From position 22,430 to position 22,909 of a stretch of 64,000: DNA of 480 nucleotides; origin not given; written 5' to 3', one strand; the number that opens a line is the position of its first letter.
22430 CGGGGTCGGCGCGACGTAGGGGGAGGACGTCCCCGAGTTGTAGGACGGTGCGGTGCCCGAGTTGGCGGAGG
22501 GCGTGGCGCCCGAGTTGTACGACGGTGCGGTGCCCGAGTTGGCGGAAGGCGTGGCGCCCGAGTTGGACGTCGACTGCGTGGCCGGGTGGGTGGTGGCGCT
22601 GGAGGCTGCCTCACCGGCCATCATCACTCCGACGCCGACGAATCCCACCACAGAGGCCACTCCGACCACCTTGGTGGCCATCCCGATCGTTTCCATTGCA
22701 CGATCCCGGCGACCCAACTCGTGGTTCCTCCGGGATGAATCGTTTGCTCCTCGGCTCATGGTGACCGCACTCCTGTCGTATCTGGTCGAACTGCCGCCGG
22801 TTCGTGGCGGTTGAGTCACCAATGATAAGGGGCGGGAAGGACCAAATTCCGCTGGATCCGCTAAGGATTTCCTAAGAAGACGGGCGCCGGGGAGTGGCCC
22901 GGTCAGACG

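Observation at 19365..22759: Five-gene ATGA-coupled redox operon: SGAT-repeat peptide, ApbE, ferric-reductase-like heme protein, NuoF-like protein, ferredoxin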

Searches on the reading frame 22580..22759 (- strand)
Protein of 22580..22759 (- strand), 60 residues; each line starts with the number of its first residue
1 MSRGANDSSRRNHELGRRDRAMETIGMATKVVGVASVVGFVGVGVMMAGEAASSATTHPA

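Call 29: find_homologous_proteins(query=A2, max_evalue=1)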
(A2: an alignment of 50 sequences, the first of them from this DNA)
Query A2 (50 sequences) (50 aa, profile of the alignment): 5 proteins with E <= 1 among 1735 candidates.
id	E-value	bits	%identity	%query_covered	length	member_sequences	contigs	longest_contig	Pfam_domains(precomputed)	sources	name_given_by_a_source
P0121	3.1e-11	60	24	90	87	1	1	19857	-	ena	-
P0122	1.4e-10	58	24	66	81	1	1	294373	-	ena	-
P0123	8.7e-6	43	24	74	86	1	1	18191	-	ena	-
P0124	9.1e-5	40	-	-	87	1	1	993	-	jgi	jgi:hypothetical protein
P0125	3.6e-4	38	-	-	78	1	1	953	-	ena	-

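Call 73: search_protein_representatives(alignment_id=A4)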
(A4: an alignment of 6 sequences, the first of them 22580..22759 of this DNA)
Query: 6 sequences, 81 profile positions. Proteins with E-value up to 0.001 (for the whole library): 99; up to 1e-10: 22; up to 1e-30: 0. The best 99 are listed.
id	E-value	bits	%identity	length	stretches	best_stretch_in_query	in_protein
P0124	5.2e-24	100.6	-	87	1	1-81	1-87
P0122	1.8e-23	98.8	-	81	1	1-80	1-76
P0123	3.4e-22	94.8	-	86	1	1-71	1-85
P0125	1.1e-20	89.9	-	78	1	1-80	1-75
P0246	6.6e-14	68.2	-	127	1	1-77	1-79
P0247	1.4e-13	67.2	-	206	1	1-52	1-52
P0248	2.8e-13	66.2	-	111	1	1-63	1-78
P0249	4.6e-13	65.5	-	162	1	1-68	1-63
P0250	8.0e-13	64.7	-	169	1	1-70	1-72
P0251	8.1e-13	64.7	-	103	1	1-63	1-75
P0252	1.2e-12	64.1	-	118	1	3-70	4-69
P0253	1.5e-12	63.8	-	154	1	1-72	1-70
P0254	1.9e-12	63.5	-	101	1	1-75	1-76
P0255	3.3e-12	62.7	-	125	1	1-55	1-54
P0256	5.0e-12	62.2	-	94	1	1-72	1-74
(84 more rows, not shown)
